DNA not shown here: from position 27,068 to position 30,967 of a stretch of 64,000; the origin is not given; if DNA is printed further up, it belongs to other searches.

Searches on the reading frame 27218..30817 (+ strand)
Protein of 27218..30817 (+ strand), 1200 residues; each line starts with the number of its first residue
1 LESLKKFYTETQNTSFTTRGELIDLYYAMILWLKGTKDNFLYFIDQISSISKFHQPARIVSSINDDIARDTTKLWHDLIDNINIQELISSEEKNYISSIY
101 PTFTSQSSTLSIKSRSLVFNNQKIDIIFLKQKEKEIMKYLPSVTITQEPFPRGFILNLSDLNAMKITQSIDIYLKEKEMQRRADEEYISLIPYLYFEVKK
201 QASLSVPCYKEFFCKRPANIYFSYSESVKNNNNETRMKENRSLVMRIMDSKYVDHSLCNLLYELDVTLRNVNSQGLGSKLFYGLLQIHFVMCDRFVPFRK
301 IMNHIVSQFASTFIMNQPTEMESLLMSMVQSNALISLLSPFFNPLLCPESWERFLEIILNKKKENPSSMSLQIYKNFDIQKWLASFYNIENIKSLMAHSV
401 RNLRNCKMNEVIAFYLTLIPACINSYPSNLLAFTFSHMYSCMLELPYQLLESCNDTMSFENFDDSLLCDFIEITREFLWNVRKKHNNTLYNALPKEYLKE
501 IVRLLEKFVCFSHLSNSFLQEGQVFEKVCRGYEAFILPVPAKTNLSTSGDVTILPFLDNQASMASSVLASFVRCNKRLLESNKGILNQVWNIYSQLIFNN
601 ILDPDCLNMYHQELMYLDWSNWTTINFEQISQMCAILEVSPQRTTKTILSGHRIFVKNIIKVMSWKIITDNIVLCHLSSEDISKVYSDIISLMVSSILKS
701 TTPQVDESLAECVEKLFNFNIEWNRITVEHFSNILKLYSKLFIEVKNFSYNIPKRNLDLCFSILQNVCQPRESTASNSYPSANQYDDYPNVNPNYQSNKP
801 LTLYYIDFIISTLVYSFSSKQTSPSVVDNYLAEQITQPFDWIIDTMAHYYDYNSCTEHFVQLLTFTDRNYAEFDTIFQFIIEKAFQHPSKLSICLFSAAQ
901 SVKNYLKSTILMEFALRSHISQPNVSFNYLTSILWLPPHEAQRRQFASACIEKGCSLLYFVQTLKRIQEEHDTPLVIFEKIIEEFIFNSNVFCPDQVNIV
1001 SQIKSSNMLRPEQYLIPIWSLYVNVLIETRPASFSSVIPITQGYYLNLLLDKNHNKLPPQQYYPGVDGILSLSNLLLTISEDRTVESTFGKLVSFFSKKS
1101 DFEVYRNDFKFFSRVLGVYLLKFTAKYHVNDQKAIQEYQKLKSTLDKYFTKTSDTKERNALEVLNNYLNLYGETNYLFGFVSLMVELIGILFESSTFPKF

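Call 77: predict_structure(alignment_id=A5)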
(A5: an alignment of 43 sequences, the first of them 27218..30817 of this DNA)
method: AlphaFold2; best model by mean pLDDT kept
length: 1200 residues; sequences in the alignment: 43
mean_pLDDT: 75.9   pTM: 0.60
mean pLDDT of the five models: 75.9, 74.9, 74.8, 72.9, 72.6
residues with pLDDT >= 90: 362; 70-90: 445; 50-70: 208; < 50: 185
segments of 3 or more residues with pLDDT < 50: 1-44, 46-48, 50-54, 102-125, 136-153, 543-546, 776-794, 976-992, 1032-1061, 1084-1102
pLDDT, mean of each block of 10 residues (from residue 1): 31 28 41 44 48 54 54 58 63 55 42 35 49 51 38 55 77 87 90 86 77 70 86 92 84 74 76 83 89 82 89 93 94 92 94 94 86 93 88 94 90 94 93 95 95 93 91 96 93 96 96 84 91 92 54 90 96 96 94 91 89 96 92 89 61 93 93 89 94 92 85 89 89 93 84 88 88 53 46 59 88 81 77 83 77 68 67 82 80 65 77 86 79 82 85 85 81 52 44 58 61 81 71 42 39 45 65 83 50 42 72 87 67 64 65 78 82 66 87 67
secondary structure, 60 per line:
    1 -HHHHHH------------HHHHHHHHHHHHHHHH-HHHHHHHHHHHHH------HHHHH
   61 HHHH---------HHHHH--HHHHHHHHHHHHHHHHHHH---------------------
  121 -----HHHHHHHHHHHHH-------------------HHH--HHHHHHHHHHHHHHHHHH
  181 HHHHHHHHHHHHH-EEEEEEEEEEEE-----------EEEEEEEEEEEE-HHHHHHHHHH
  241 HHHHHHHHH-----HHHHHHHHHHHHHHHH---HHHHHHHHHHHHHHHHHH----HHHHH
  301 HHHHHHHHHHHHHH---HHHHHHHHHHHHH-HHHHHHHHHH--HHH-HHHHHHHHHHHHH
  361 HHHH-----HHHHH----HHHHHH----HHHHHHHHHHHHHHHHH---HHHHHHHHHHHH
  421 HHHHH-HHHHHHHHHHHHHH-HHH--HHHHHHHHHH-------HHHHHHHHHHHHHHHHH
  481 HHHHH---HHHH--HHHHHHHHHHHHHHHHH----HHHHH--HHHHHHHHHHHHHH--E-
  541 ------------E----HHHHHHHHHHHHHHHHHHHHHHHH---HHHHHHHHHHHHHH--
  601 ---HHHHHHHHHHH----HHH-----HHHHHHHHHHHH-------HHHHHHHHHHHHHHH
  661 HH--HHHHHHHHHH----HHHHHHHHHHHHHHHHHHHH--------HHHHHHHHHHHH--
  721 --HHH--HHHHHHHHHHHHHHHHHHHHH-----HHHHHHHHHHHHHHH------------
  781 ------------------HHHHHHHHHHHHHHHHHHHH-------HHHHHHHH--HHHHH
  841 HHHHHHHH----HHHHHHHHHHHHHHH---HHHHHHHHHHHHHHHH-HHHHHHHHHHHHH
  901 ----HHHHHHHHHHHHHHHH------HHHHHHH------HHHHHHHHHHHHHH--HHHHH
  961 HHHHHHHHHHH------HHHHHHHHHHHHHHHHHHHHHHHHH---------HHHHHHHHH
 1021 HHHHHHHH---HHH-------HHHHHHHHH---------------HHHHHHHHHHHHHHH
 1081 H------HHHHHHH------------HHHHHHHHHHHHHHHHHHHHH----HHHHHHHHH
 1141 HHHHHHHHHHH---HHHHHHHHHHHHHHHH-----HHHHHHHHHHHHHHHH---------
elements in order (helices of 4 or more, strands of 3 or more residues): H2-7 H20-35 H37-49 H56-64 H74-78 H81-99 H126-138 H163-193 E195-206 E218-229 H231-249 H255-270 H274-291 H296-314 H318-330 H332-341 H348-364 H370-374 H379-384 H389-405 H409-425 H427-440 H447-456 H464-485 H489-492 H495-511 H516-520 H523-536 H558-581 H585-598 H604-614 H627-638 H646-662 H665-674 H679-698 H707-718 H728-748 H754-768 H799-818 H826-833 H836-848 H853-867 H871-886 H888-900 H905-920 H927-933 H940-953 H956-971 H978-1002 H1012-1028 H1042-1050 H1066-1081 H1088-1094 H1107-1127 H1132-1151 H1155-1170 H1176-1191

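Call 106: fold_search(model_id=the predicted structure, library=pdb)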
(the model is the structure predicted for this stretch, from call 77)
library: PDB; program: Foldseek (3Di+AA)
matches with E <= 10: 770; with E <= 0.001: 43
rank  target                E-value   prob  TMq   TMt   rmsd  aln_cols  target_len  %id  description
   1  8hq6_C                3.3e-05  1.00  0.14  0.16  44.5      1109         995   11  KL2 in complex with CRM1-Ran-RanBP1 (released 2023-10-25)
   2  5dh9_C                1.2e-04  1.00  0.13  0.15  45.4      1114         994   10  Crystal Structure of PKI NES Flip Mutant Peptide in complex with CRM1-Ran-RanBP1 (released 2015-09-16)
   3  7ypz_C                1.3e-04  1.00  0.15  0.17  45.0      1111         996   11  Zafirlukast in complex with CRM1-Ran-RanBP1 (released 2023-08-16)
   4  7cnd_C                1.5e-04  1.00  0.14  0.16  44.9      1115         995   12  NCI-1 in complex with CRM1-Ran-RanBP1 (released 2021-06-09)
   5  8huf_C                1.5e-04  0.99  0.12  0.13  45.6      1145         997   11  B28 in complex with CRM1-Ran-RanBP1 (released 2023-12-27)
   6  6m60_C                1.7e-04  1.00  0.14  0.16  44.8      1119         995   12  Plumbagin in complex with CRM1#-Ran-RanBP1 (released 2021-06-09)
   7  3wyf_C                1.9e-04  1.00  0.15  0.16  44.9      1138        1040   11  Crystal structure of Xpo1p-Yrb2p-Gsp1p-GTP complex (released 2014-11-12)
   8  9vm1_C                2.0e-04  1.00  0.15  0.17  44.2      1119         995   11  MVM NS2 mutant Nm42 in complex with CRM1-Ran-RanBP1 (released 2025-08-06)
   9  7dbg_C                2.0e-04  1.00  0.14  0.16  44.9      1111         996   12  Yeast CRM1e (apo) in complex with Ran-RanBP1 (released 2021-09-29)
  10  6a38_C                2.0e-04  1.00  0.13  0.14  45.7      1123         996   11  MVM NS2 NES in complex with CRM1-Ran-RanBP1 (released 2019-06-19)
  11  8qyz_C                2.5e-04  1.00  0.14  0.16  44.6      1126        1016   11  Crystal structure of hiNES2 in complex with Xpo1 and RanGTP (released 2024-11-06)
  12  5ysu_C                2.5e-04  1.00  0.17  0.19  44.8      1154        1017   10  Plumbagin in complex with CRM1-RanM189D-RanBP1 (released 2018-11-21)
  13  6x2u_C                2.6e-04  0.99  0.12  0.14  45.6      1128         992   10  Crystal Structure of PKINES peptide bound to CRM1 (released 2020-07-01)
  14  5uwi_C                2.6e-04  0.99  0.11  0.13  45.1      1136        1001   11  Crystal Structure of HDAC5 NES Peptide in complex with CRM1-Ran-RanBP1 (released 2017-03-22)
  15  3m1i_C                2.8e-04  1.00  0.16  0.18  44.5      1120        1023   11  Crystal structure of yeast CRM1 (Xpo1p) in complex with yeast RanBP1 (Yrb1p) and yeast RanGTP (Gsp1pGTP) (released 2010-06-02)
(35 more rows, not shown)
